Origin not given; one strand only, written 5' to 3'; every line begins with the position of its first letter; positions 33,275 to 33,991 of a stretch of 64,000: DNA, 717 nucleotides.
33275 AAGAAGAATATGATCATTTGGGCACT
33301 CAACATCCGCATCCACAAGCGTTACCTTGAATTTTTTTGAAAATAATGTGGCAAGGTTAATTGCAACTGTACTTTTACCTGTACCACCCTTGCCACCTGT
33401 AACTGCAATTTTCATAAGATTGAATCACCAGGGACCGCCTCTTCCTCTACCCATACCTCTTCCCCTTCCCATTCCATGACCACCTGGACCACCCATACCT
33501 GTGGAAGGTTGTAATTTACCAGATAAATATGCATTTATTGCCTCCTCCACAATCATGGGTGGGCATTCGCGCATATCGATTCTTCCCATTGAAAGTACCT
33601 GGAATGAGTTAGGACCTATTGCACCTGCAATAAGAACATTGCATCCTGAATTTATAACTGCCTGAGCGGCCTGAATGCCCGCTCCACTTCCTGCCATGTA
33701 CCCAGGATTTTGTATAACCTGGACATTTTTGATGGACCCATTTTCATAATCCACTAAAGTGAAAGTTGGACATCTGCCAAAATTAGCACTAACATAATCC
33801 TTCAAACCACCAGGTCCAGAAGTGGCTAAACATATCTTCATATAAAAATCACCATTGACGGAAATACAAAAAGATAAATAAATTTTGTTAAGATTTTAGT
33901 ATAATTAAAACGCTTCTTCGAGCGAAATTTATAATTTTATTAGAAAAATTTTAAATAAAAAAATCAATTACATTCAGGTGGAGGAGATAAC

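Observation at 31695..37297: Functionally unassigned Fe-S ATPase module: tandem ferredoxin-insert MinD-type ATPases + NifX-like protein + DUF5320-like protein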

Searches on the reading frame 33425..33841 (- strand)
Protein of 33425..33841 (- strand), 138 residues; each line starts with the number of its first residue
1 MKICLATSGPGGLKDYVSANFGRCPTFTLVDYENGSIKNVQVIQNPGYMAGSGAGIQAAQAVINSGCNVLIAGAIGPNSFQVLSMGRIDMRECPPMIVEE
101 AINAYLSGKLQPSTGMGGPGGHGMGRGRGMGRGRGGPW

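Call 3: search_protein_families(library=pfam, proteins=[window:33425-33841:-], max_evalue=0.01)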
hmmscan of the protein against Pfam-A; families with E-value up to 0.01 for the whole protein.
window:33425-33841:- (138 aa): 1 family
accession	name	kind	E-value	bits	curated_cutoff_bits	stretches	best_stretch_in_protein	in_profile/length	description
PF02579.22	Nitro_FeMo-Co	-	3.2e-19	69.5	26.3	1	15-106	3-93/94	Dinitrogenase iron-molybdenum cofactor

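Call 4: search_protein_families(library=ncbifam, proteins=[window:33425-33841:-], max_evalue=0.01)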
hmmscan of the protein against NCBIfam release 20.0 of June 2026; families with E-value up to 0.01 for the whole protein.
window:33425-33841:- (138 aa): 1 family
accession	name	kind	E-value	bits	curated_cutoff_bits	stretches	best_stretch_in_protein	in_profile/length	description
NF041136.1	MrpORP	equivalog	2.9e-07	30.1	450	1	15-110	274-365/365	iron-sulfur cluster carrier protein MrpORP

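Call 6: search_solved_structures(query=window:33425-33841:-, max_evalue=0.01, show_alignments=2)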
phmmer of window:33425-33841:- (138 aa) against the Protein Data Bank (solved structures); distinct sequences matched with E-value up to 0.01: 7.
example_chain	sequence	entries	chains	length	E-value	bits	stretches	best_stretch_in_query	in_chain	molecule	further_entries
1eo1_A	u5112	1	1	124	1.2e-19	73.8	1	1-125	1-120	HYPOTHETICAL PROTEIN MTH1175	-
2wfb_A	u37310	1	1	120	1.3e-11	47.7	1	2-115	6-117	PUTATIVE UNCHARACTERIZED PROTEIN ORP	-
1rdu_A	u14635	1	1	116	1.9e-09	40.7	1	12-114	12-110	conserved hypothetical protein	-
2re2_A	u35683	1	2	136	4.7e-07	33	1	26-122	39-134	Uncharacterized protein Ta1041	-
1t3v_A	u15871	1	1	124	7.7e-07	32.3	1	5-113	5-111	conserved hypothetical protein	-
1o13_A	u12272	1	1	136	1e-06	31.9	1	5-113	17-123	probable NifB protein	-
2yx6_A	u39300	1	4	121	4.1e-06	29.9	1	1-111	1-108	Hypothetical protein PH0822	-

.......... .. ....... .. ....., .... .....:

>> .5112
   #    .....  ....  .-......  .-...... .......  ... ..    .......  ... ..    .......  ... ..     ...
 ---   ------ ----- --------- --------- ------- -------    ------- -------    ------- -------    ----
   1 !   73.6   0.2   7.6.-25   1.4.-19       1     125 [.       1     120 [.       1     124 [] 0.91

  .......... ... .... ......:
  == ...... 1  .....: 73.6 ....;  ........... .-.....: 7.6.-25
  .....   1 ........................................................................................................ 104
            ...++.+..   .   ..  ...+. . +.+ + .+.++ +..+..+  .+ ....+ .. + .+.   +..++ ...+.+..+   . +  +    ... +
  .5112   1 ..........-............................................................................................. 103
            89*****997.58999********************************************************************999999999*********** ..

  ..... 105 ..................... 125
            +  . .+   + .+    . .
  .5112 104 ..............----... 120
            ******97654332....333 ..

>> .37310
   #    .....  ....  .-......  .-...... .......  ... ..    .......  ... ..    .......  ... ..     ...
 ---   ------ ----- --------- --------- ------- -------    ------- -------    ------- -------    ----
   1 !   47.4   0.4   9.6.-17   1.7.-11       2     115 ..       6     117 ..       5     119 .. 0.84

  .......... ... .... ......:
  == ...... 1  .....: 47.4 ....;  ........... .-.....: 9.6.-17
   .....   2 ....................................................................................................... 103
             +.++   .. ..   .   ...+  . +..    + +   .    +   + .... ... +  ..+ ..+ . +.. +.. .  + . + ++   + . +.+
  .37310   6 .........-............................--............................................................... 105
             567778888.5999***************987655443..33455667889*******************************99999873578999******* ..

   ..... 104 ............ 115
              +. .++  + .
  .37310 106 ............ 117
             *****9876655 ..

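Call 19: find_homologous_proteins(query=window:33425-33841:-, max_evalue=0.00001)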
Query window:33425-33841:- (138 aa): 1885 proteins with E <= 0.00001 among 2210 candidates; the best 120 are listed.
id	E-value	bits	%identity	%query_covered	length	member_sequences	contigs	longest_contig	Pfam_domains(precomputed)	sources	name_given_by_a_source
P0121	7.3e-65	235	81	82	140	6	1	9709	PF02579.23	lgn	-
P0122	2.8e-62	227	81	82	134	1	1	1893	PF02579.23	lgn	-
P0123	2.4e-61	224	76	83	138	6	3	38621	PF02579.23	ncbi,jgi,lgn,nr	ncbi:MAG: NifB/NifX family molybdenum-iron cluster-binding protein [Thermoplasmata archaeon]|jgi:pre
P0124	8.6e-61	222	75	83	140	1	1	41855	PF02579.23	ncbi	-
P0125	6.4e-59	216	75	83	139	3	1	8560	PF02579.23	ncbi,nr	ncbi:MAG: dinitrogenase iron-molybdenum cofactor biosynthesis protein [Aciduliprofundum sp.]|nr:MAG:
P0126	1.6e-56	208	73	83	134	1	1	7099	PF02579.23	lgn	-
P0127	1.2e-54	202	72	82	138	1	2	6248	PF02579.23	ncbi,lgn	-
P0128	3.4e-51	191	71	82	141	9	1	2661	PF02579.23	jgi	-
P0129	4.5e-50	187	67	100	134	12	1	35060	PF02579.23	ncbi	ncbi:MAG: NifB/NifX family molybdenum-iron cluster-binding protein [Thermoplasmata archaeon]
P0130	1.1e-49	186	66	93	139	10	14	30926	PF02579.23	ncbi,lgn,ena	-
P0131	6.6e-49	183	65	91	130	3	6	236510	PF02579.23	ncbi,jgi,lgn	ncbi:MAG: NifB/NifX family molybdenum-iron cluster-binding protein [Thermoplasmata archaeon]|jgi:pre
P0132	1.7e-48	182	69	82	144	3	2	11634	PF02579.23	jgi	jgi:predicted Fe-Mo cluster-binding NifX family protein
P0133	7.6e-48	180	65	80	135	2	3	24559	PF02579.23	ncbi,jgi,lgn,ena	ncbi:MAG: NifB/NifX family molybdenum-iron cluster-binding protein [Thermoplasmata archaeon]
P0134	5.4e-47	177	64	85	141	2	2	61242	PF02579.23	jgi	jgi:predicted Fe-Mo cluster-binding NifX family protein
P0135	9.7e-47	176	62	81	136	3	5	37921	PF02579.23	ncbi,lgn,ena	-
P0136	1.5e-45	172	67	75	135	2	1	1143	PF02579.23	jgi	-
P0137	3.4e-45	171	62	80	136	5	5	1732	PF02579.23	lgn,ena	-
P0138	2.4e-43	165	66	84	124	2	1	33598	PF02579.23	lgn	-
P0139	1.1e-42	163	62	83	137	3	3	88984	PF02579.23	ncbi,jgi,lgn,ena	-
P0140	1.3e-41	160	62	82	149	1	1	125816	PF02579.23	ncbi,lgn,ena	-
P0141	1.3e-41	160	58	80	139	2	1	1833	PF02579.23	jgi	-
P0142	3.3e-41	158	61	82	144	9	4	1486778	PF02579.23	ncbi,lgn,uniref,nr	ncbi:NifB/NifX family molybdenum-iron cluster-binding protein [Candidatus Aciduliprofundum boonei]|u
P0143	4.7e-41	158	62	82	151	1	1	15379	PF02579.23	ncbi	-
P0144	5.1e-41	158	59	86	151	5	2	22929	PF02579.23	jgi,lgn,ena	-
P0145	7.4e-41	157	60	86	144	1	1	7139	PF02579.23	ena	-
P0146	7.9e-41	157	61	80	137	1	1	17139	PF02579.23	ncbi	ncbi:MAG: NifB/NifX family molybdenum-iron cluster-binding protein [Thermoplasmata archaeon]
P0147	1.7e-40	156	57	87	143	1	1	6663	PF02579.23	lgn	-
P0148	2.4e-40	156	60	82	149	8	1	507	PF02579.23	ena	-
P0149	3.1e-40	155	60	82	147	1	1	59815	PF02579.23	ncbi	-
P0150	4.3e-40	155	61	82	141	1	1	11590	PF02579.23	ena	-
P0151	1.5e-39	153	60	82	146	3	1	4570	PF02579.23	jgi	-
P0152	2.1e-39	153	59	82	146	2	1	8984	PF02579.23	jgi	-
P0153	4.0e-39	152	62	84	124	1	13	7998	PF02579.23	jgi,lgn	-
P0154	4.2e-39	152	56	93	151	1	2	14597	PF02579.23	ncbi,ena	-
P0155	1.1e-38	150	58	80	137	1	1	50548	PF02579.23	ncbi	-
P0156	2.8e-38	149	61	82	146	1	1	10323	PF02579.23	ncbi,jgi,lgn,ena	-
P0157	2.0e-37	146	55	85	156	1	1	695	PF02579.23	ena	-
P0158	1.1e-35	140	57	82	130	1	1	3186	PF02579.23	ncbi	-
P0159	2.0e-35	140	58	82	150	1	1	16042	PF02579.23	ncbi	-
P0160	2.2e-35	140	51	80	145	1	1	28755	PF02579.23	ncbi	-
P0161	2.3e-34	136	57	82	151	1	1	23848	PF02579.23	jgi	-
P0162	2.6e-33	133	49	83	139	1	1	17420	PF02579.23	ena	-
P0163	1.9e-32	130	51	83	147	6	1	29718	PF02579.23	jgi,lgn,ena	-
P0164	4.2e-32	129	57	81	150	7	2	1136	PF02579.23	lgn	-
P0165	7.5e-32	128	57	86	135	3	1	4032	PF02579.23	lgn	-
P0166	9.9e-32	128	50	80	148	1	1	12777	PF02579.23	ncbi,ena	-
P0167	3.3e-30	123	57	75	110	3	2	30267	PF02579.23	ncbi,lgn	-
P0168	1.3e-28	118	52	89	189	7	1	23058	PF02579.23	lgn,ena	-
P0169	2.1e-28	117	50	86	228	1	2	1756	PF17253.8,PF02579.23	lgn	-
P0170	3.5e-28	116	48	87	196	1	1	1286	PF17253.8,PF02579.23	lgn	-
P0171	3.3e-27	113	48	86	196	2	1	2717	PF17253.8,PF02579.23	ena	-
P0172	4.2e-27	113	43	87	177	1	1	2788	PF13240.12,PF24463.2,PF13248.12,PF02579.23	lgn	-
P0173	6.4e-27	112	47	83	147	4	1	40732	PF02579.23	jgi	-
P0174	9.0e-27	112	45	80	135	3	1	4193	PF02579.23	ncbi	-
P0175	9.8e-27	111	46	81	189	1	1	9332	PF17253.8,PF02579.23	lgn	-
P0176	1.1e-26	111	55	80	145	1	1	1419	PF02579.23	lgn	-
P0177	1.5e-26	111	47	86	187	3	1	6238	PF17253.8,PF02579.23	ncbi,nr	ncbi:MAG: dinitrogenase iron-molybdenum cofactor [Candidatus Altiarchaeales archaeon]|nr:MAG: dinitr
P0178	1.7e-26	111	46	87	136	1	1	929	PF02579.23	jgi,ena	-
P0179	1.9e-26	111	45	81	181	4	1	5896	PF17253.8,PF02579.23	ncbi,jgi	-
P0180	2.2e-26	110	47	86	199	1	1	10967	PF17253.8,PF02579.23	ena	-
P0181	2.2e-26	110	49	80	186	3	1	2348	PF17253.8,PF02579.23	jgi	-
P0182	2.8e-26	110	48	86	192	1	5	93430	PF17253.8,PF02579.23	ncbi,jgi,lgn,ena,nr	ncbi:MAG: dinitrogenase iron-molybdenum cofactor biosynthesis protein [Candidatus Altiarchaeales arc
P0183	4.0e-26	109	50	83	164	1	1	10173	PF02579.23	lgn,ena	-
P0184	7.0e-26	109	45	81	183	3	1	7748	PF02579.23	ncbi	-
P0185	1.5e-25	108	43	86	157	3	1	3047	PF02579.23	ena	-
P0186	1.9e-25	107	42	81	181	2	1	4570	PF02579.23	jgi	-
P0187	2.0e-25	107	48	80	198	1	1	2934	PF17253.8,PF02579.23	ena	-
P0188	2.0e-25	107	44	80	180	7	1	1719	PF02579.23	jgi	-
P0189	4.5e-25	106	47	86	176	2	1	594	PF02579.23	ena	-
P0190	8.8e-25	105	44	87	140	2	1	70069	PF02579.23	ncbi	ncbi:MAG: NifB/NifX family molybdenum-iron cluster-binding protein [Candidatus Micrarchaeota archaeo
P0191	9.7e-25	105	44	79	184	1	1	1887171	PF17253.8,PF02579.23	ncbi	ncbi:NifB/NifX family molybdenum-iron cluster-binding protein [Candidatus Bipolaricaulota sp. J31]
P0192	1.0e-24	105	45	100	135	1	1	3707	PF02579.23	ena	-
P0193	1.5e-24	104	50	87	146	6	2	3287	PF02579.23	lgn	-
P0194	3.2e-24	103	45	87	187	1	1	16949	PF02579.23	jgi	jgi:predicted Fe-Mo cluster-binding NifX family protein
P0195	4.3e-24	103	45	79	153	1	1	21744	PF02579.23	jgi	-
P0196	6.8e-24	102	45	84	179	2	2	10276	PF17253.8,PF02579.23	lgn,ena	-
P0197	7.0e-24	102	46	83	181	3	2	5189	PF02579.23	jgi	-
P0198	7.5e-24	102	44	91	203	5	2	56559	PF17253.8,PF02579.23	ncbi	-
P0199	9.5e-24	102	51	88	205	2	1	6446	PF17253.8,PF02579.23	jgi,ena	-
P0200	1.4e-23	101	50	83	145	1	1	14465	PF02579.23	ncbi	-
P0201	3.1e-23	100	48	83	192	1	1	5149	PF17253.8,PF02579.23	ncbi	-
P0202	4.2e-23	100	49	78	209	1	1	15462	PF17253.8,PF02579.23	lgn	-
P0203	4.8e-23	100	41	87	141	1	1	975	PF02579.23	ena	-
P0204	8.1e-23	99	42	92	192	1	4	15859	PF17253.8,PF02579.23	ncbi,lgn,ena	-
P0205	2.0e-22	98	42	79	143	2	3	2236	PF02579.23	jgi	jgi:predicted Fe-Mo cluster-binding NifX family protein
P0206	2.6e-22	97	47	83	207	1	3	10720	PF17253.8,PF02579.23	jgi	-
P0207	3.0e-22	97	41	93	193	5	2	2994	PF17253.8,PF02579.23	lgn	-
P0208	3.1e-22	97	41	87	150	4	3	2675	PF02579.23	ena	-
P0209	3.1e-22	97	50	81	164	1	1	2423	PF02579.23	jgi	jgi:predicted Fe-Mo cluster-binding NifX family protein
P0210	3.3e-22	97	40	81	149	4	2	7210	PF02579.23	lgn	-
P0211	4.0e-22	97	40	91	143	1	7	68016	PF02579.23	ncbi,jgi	-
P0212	4.3e-22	96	45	80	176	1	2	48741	PF02579.23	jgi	-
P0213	5.5e-22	96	43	83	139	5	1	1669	PF02579.23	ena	-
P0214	6.4e-22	96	44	80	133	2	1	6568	PF02579.23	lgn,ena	-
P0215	7.0e-22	96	43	87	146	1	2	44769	PF02579.23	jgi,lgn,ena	-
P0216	7.5e-22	96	45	100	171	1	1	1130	PF02579.23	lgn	-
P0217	1.1e-21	95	43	93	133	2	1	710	PF02579.23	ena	-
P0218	1.1e-21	95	47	83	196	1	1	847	PF17253.8,PF02579.23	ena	-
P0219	1.1e-21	95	46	81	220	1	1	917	PF17253.8,PF02579.23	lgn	-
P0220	1.3e-21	95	39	86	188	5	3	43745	PF02579.23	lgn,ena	-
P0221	2.2e-21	94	45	92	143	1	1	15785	PF02579.23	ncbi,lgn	-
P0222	2.5e-21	94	47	91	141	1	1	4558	PF02579.23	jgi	jgi:predicted Fe-Mo cluster-binding NifX family protein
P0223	3.1e-21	94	47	80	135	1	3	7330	PF02579.23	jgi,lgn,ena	-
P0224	3.2e-21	94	43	94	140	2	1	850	PF02579.23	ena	-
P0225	3.5e-21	93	40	93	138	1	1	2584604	PF02579.23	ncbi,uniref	ncbi:NifB/NifX family molybdenum-iron cluster-binding protein [Methanococcoides methylutens]|uniref:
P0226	3.7e-21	93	47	80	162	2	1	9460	PF02579.23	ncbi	-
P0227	3.9e-21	93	47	83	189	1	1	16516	PF17253.8,PF02579.23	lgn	-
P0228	4.2e-21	93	46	83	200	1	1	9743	PF17253.8,PF02579.23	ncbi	-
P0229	5.2e-21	93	46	83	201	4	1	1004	PF17253.8,PF02579.23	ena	-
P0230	8.7e-21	92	48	92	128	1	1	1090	PF02579.23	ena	-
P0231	9.5e-21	92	40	93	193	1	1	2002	PF02579.23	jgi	jgi:predicted Fe-Mo cluster-binding NifX family protein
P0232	9.6e-21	92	38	86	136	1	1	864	PF02579.23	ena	-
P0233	1.1e-20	92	38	94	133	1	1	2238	PF02579.23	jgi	jgi:predicted Fe-Mo cluster-binding NifX family protein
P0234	1.1e-20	92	38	90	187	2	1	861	PF02579.23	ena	-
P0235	1.2e-20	92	39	92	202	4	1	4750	PF17253.8,PF02579.23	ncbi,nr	ncbi:TPA: dinitrogenase iron-molybdenum cofactor [Candidatus Bipolaricaulota bacterium]|nr:dinitroge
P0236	1.3e-20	92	49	80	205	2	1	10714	PF17253.8,PF02579.23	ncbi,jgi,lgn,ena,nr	ncbi:MAG TPA: dinitrogenase iron-molybdenum cofactor [Candidatus Acetothermia bacterium]|nr:dinitrog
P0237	1.4e-20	92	43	86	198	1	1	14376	PF17253.8,PF02579.23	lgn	-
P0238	1.5e-20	91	44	80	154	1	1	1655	PF02579.23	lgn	-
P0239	1.6e-20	91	42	88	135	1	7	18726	PF02579.23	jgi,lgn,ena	jgi:predicted Fe-Mo cluster-binding NifX family protein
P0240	1.6e-20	91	41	82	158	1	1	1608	PF02579.23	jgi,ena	-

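Call 24: find_encoding_contigs(protein=P0142, flank=8000, max_places=2)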
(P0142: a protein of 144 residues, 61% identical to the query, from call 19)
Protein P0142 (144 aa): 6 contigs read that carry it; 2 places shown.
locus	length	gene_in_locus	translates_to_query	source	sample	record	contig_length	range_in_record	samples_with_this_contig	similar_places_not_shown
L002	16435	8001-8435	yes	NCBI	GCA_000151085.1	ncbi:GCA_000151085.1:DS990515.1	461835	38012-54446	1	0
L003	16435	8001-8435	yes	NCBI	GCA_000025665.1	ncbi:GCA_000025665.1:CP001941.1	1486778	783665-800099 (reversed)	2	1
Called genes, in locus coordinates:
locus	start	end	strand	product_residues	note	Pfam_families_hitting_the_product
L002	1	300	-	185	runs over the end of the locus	PF00156:Pribosyltran, PF14681:UPRTase (weak)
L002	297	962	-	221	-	PF00156:Pribosyltran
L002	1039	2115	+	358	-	PF02915:Rubrerythrin (faint), PF01988:VIT1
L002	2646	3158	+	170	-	PF01467:CTP_transf_like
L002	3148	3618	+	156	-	PF02464:CinA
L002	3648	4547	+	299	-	PF01180:DHO_dh, PF01207:Dus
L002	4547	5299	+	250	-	PF10418:DHODB_Fe-S_bind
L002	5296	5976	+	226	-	PF00005:ABC_tran, PF13304:AAA_21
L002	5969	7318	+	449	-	-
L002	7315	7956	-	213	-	-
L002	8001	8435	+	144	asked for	PF02579:Nitro_FeMo-Co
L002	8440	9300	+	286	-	PF00142:Fer4_NifH (faint), PF01656:CbiA, PF10609:ParA, PF13614:AAA_31 (faint), PF12837:Fer4_6 (weak), PF14697:Fer4_21 (weak), PF12838:Fer4_7 (weak), PF13187:Fer4_9 (weak), +3 more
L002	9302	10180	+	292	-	PF00142:Fer4_NifH (faint), PF01656:CbiA, PF10609:ParA, PF00037:Fer4 (faint), PF13237:Fer4_10 (faint), PF14697:Fer4_21, PF12838:Fer4_7 (weak), PF13187:Fer4_9 (weak)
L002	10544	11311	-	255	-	PF03372:Exo_endo_phos, PF14529:Exo_endo_phos_2 (weak)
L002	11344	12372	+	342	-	PF04055:Radical_SAM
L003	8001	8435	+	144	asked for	PF02579:Nitro_FeMo-Co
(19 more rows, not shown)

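Call 33: search_protein_families(library=pfam, proteins=[P0177, P0191], max_evalue=1)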
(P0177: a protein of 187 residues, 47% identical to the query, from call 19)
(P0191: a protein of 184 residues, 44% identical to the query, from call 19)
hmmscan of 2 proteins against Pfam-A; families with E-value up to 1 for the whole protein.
P0177 (187 aa): 14 families
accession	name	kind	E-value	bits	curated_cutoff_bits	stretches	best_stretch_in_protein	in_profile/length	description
PF02579.22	Nitro_FeMo-Co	-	2e-21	76.6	26.3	1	13-102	2-91/94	Dinitrogenase iron-molybdenum cofactor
PF17253.7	DUF5320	-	2e-12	48.5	27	1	120-185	35-99/99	Family of unknown function (DUF5320)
PF04568.17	IATP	-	0.00025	21.9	25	1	114-187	23-98/98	Mitochondrial ATPase inhibitor, IATP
PF10186.14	ATG14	-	0.034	13.7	33.2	1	151-187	54-90/347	Vacuolar sorting 38 and autophagy-related subunit 14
PF01920.25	Prefoldin_2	-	0.046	14.1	27.6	1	156-186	9-39/106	Prefoldin subunit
PF13600.11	DUF4140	-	0.048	14.6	27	1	153-187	59-93/98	N-terminal domain of unknown function (DUF4140)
PF18504.6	Csm1_N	-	0.081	13.7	26.3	1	155-183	37-65/70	Csm1 N-terminal domain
PF09278.17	MerR-DNA-bind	-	0.13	13.4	25.4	1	155-186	32-63/65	MerR, DNA binding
PF10224.14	DUF2205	-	0.13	12.8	26.7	1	156-186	13-43/75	Short coiled-coil protein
PF23991.1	DUF7310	-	0.15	13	40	1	159-185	23-49/83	Coiled-coil region of unknown function (DUF7310)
PF13801.11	Metal_resist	-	0.16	12.6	29.2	1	122-186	15-76/125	Heavy-metal resistance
PF05377.16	FlaC_arch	-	0.6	11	27.8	1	158-187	6-35/55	Flagella accessory protein C (FlaC)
PF00170.26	bZIP_1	-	0.9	10.1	27.6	0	156-187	23-54/64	bZIP transcription factor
PF04508.17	Pox_A_type_inc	-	0.93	9.9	21.4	1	159-177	1-19/23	Viral A-type inclusion protein repeat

P0191 (184 aa): 7 families
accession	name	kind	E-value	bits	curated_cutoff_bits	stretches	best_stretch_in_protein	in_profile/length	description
PF02579.22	Nitro_FeMo-Co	-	6.4e-22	78.1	26.3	1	15-108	2-94/94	Dinitrogenase iron-molybdenum cofactor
PF17253.7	DUF5320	-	7.1e-07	30.7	27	1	120-179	32-98/99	Family of unknown function (DUF5320)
PF08663.15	HalX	-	0.0087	16.9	23.2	1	155-179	36-60/68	HalX domain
PF19962.4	EAD9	-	0.1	12.8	25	1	153-180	35-62/62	Effector-associated domain 9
PF16326.10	ABC_tran_CTD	-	0.14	12.9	32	1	155-178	9-32/69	ABC transporter C-terminal domain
PF04508.17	Pox_A_type_inc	-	0.17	12.2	21.4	1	155-172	2-19/23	Viral A-type inclusion protein repeat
PF23772.1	Phage_g100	-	0.31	12.6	27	1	14-63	9-51/105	Phage g100-like protein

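Call 35: search_protein_families(library=ncbifam, proteins=[P0177], max_evalue=1)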
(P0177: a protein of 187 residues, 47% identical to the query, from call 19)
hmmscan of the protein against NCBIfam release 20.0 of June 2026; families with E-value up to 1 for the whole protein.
P0177 (187 aa): 5 families
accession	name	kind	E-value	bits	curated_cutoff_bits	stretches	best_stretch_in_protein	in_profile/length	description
NF041136.1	MrpORP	equivalog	4.3e-11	42.7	450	1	1-108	265-365/365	iron-sulfur cluster carrier protein MrpORP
TIGR01759.1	MalateDH-SF1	subfamily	0.0066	15.5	345.65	1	62-109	174-223/327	malate dehydrogenase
NF008413.0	PRK11239.1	equivalog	0.013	15.3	321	1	146-186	170-210/215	hypothetical protein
NF038291.1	rep_pAB02_ORF2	subfamily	0.076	13.4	85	1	155-186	70-101/172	plasmid replication DNA-binding protein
TIGR01071.1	rplO_bact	equivalog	0.25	11.2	77.95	0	17-62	54-103/144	50S ribosomal protein L15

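Call 55: find_encoding_contigs(protein=P0191, flank=8000, max_places=1)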
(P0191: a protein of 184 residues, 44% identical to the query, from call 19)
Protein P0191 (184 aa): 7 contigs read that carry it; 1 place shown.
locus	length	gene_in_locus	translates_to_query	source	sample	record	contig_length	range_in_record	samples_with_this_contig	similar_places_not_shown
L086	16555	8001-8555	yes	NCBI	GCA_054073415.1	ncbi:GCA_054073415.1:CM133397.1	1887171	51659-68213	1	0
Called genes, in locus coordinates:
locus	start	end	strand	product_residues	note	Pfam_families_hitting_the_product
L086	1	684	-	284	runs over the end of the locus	PF01937:ARMT1-like_dom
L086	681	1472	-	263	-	PF10609:ParA, PF13614:AAA_31 (faint), PF01656:CbiA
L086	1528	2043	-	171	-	PF13302:Acetyltransf_3, PF00583:Acetyltransf_1, PF13508:Acetyltransf_7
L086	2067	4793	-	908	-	PF00111:Fer2, PF13510:Fer2_4, PF10588:NADH-G_4Fe-4S_3, PF22117:Fer4_Nqo3, PF12838:Fer4_7 (weak), PF04879:Molybdop_Fe4S4, PF00384:Molybdopterin, PF01568:Molydop_binding, +5 more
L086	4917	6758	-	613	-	PF01257:2Fe-2S_thioredx, PF01512:Complex1_51K, PF10531:SLBB, PF10589:NADH_4Fe-4S, PF12838:Fer4_7, PF13187:Fer4_9, PF13237:Fer4_10, PF14697:Fer4_21, +4 more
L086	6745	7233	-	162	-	PF01257:2Fe-2S_thioredx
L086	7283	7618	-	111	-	PF02001:DUF134, PF08281:Sigma70_r4_2 (weak)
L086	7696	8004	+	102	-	PF17253:DUF5320 (weak)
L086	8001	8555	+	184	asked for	PF02579:Nitro_FeMo-Co, PF17253:DUF5320 (weak)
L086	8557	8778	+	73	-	-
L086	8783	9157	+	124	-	PF02579:Nitro_FeMo-Co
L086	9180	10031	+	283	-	PF01656:CbiA, PF10609:ParA, PF00037:Fer4 (weak), PF12797:Fer4_2 (weak), PF12837:Fer4_6 (weak), PF14697:Fer4_21, PF12838:Fer4_7, PF00037:Fer4, +6 more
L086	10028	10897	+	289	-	PF01656:CbiA, PF10609:ParA (faint), PF00037:Fer4, PF13237:Fer4_10 (weak), PF14697:Fer4_21, PF13187:Fer4_9 (weak), PF00037:Fer4 (weak), PF12838:Fer4_7 (weak), +4 more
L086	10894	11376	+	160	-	PF01475:FUR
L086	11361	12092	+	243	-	PF13938:DUF4213, PF04016:DUF364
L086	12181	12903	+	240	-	PF00881:Nitroreductase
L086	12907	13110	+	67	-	-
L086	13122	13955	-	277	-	-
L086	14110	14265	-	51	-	-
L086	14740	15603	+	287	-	PF01058:Oxidored_q6, PF14720:NiFe_hyd_SSU_C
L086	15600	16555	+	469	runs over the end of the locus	PF27537:HoxH, PF00374:NiFeSe_Hases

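Call 74: search_protein_families(library=padloc, proteins=[window:33425-33841:-], max_evalue=0.001)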
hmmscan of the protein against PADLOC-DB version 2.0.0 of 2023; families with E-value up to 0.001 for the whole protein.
window:33425-33841:- (138 aa): 0 families

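Call 83: search_protein_families(library=pfam, proteins=[L086:8557-8778:+], max_evalue=0.01)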
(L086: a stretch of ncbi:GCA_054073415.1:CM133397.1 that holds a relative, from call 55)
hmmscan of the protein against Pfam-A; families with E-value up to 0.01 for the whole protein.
L086:8557-8778:+ (73 aa): 0 families
